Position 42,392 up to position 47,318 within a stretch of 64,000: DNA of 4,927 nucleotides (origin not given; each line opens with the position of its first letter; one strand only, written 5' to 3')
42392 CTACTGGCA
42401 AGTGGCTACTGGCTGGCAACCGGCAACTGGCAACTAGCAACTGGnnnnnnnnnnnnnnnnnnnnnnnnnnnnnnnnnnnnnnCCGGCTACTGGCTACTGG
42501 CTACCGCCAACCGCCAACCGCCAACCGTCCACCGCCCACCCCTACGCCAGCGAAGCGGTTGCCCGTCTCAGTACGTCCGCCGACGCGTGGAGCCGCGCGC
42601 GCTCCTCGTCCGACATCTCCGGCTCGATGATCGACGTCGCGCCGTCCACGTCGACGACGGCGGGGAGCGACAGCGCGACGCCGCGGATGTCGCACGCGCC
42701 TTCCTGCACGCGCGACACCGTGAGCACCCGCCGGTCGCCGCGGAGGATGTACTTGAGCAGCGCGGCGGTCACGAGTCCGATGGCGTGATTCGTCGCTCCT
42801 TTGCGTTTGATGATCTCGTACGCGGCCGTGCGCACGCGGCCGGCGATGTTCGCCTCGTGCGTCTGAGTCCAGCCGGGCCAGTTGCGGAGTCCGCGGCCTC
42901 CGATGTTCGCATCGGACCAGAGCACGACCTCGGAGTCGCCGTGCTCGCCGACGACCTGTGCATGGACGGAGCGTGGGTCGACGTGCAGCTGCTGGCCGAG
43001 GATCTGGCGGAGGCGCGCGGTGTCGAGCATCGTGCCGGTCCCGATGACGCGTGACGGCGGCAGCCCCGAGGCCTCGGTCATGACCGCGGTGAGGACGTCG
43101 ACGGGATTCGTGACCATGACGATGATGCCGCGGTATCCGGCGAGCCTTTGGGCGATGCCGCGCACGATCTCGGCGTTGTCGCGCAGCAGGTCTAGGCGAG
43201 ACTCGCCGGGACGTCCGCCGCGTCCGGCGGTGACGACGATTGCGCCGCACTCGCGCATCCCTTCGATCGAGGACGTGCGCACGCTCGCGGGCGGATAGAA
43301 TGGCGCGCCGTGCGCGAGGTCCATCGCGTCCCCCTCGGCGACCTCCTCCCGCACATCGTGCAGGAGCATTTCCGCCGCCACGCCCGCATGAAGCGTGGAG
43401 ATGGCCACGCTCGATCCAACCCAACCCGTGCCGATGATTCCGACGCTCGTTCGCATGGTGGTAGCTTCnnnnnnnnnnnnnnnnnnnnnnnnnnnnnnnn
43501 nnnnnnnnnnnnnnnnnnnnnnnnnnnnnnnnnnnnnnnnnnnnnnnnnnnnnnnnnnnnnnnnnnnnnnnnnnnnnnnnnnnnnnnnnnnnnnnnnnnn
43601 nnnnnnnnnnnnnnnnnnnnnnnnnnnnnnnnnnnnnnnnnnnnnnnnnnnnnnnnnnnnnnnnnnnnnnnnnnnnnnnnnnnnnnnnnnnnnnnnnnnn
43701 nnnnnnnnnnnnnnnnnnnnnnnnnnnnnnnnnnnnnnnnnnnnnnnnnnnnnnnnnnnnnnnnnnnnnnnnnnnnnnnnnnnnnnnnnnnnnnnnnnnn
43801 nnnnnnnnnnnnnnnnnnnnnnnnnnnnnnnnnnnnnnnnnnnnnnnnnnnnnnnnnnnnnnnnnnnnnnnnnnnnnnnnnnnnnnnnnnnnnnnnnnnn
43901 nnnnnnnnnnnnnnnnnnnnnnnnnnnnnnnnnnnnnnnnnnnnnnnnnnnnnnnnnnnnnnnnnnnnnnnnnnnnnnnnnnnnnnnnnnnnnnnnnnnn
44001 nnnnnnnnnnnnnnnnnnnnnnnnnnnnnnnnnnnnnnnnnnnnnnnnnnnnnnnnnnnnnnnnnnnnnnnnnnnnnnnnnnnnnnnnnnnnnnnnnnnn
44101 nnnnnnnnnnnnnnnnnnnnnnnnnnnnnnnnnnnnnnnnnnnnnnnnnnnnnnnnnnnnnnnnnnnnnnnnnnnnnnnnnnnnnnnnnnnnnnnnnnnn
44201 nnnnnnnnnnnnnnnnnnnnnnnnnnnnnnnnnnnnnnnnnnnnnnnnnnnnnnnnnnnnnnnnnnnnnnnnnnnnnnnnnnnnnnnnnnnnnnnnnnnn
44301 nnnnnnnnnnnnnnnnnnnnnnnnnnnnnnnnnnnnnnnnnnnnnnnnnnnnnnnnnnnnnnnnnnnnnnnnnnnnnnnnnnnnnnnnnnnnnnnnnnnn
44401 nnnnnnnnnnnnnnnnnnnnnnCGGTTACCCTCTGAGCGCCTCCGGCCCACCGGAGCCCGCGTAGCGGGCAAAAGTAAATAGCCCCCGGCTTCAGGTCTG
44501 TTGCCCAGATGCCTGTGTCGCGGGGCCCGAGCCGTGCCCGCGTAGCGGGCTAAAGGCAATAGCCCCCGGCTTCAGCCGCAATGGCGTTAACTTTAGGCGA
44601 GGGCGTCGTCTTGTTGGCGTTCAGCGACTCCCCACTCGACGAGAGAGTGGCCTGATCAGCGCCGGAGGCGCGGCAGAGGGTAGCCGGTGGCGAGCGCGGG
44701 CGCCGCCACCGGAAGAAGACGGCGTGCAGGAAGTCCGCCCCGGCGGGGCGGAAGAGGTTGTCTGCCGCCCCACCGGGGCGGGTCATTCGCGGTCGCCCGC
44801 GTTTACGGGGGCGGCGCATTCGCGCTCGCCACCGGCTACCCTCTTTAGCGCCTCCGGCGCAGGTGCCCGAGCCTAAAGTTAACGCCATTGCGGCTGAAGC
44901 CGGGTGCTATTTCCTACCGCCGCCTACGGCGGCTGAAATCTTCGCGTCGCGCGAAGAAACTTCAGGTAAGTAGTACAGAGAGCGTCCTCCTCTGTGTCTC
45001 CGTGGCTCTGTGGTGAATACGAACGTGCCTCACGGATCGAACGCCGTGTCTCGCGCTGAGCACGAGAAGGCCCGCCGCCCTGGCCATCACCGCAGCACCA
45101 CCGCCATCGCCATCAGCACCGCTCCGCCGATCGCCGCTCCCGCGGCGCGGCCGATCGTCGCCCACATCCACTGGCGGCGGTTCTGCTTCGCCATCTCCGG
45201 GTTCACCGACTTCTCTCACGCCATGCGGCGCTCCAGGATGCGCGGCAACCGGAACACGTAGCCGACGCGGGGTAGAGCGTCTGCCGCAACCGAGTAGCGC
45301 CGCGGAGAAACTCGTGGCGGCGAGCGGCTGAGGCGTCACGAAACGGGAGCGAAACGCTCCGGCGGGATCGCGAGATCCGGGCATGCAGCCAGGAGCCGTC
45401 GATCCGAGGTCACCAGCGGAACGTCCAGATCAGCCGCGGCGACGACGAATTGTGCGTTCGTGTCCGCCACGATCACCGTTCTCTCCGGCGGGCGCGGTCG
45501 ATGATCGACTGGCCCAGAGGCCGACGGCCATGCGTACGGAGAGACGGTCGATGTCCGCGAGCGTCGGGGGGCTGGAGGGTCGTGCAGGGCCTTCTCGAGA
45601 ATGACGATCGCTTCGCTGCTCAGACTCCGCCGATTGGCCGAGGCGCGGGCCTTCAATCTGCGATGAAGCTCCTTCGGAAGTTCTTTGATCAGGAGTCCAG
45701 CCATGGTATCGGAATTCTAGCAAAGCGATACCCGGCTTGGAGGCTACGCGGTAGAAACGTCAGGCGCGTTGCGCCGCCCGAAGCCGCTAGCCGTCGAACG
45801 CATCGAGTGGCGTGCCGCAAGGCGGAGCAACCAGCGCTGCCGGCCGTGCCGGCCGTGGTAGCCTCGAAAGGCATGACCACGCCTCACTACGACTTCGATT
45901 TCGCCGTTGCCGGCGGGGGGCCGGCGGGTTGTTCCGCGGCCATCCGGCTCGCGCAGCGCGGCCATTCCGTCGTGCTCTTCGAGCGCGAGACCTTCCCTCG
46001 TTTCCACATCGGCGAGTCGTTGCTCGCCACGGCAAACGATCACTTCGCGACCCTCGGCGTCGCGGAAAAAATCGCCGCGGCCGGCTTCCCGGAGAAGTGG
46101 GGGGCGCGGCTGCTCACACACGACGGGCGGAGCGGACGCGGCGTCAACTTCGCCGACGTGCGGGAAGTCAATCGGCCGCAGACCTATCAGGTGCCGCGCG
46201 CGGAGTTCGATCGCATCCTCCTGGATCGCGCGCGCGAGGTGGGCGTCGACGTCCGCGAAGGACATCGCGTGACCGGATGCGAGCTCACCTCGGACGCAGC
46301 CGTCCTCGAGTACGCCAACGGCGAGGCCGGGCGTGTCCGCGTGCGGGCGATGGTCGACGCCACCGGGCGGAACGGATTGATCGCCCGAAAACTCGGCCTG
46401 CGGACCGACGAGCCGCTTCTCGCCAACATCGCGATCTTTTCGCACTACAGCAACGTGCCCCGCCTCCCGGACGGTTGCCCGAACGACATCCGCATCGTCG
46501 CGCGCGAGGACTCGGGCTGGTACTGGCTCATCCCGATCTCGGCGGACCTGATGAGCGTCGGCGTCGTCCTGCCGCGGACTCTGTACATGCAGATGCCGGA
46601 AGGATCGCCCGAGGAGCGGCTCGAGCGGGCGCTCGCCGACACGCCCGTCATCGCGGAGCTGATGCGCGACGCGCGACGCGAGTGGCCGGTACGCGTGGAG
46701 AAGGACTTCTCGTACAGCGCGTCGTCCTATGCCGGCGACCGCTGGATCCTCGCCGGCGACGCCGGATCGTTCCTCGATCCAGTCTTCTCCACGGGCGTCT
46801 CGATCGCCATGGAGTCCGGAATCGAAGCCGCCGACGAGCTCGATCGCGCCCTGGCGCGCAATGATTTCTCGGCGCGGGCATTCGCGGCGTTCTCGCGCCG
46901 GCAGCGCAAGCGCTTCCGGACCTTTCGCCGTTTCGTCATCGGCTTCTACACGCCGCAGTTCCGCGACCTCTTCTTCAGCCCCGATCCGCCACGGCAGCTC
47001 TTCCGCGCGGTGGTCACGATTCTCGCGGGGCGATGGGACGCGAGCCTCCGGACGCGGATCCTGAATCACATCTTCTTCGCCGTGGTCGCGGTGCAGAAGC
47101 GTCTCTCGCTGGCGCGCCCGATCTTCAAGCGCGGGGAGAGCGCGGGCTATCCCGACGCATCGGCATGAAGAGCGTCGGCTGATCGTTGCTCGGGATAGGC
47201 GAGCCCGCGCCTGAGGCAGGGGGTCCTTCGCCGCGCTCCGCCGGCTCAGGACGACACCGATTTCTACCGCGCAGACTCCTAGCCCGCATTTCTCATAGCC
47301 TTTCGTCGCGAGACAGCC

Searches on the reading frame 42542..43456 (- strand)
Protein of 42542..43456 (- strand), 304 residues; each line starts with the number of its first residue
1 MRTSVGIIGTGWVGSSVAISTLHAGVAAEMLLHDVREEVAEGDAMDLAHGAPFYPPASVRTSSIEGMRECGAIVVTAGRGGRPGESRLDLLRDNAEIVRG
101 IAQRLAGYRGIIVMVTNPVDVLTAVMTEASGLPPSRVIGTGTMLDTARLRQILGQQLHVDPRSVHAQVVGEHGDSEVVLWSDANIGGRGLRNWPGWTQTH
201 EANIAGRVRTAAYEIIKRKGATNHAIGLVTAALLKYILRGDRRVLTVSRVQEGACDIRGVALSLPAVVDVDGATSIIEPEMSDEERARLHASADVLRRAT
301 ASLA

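Call 83: search_protein_families(library=pfam, proteins=[window:42542-43456:-], max_evalue=0.00001)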
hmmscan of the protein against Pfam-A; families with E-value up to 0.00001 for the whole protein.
window:42542-43456:- (304 aa): 2 families
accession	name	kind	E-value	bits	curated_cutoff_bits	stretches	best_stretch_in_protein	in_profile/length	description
PF02866.23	Ldh_1_C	-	2e-31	109.7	22.6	1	142-299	1-166/174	lactate/malate dehydrogenase, alpha/beta C-terminal domain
PF00056.29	Ldh_1_N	-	7.2e-30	104.3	27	1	5-139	3-141/141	lactate/malate dehydrogenase, NAD binding domain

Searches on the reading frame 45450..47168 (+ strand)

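Call 83: search_protein_families(library=pfam, proteins=[window:45450-47168:+], max_evalue=0.00001)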
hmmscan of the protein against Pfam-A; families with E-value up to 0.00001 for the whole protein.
window:45450-47168:+ (572 aa): 7 families
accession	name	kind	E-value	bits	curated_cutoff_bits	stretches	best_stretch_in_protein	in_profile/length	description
PF04820.20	Trp_halogenase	-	4.7e-29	102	21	2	245-502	152-388/458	Tryptophan halogenase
PF01494.25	FAD_binding_3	-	2.9e-18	66.7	22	1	150-464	3-318/349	FAD binding domain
PF01266.30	DAO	-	2.3e-12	47.6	27.9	1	150-183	1-34/353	FAD dependent oxidoreductase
PF07992.20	Pyr_redox_2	-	1.7e-09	37.9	26.1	1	150-196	2-49/291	Pyridine nucleotide-disulphide oxidoreductase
PF12831.13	FAD_oxidored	-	2.2e-08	34.2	27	1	150-311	1-150/416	FAD dependent oxidoreductase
PF13450.12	NAD_binding_8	-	1.6e-06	28.7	21.9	1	153-183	1-31/68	NAD(P)-binding Rossmann-like domain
PF00890.30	FAD_binding_2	-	2.7e-06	27.3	20.4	0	150-182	1-33/414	FAD binding domain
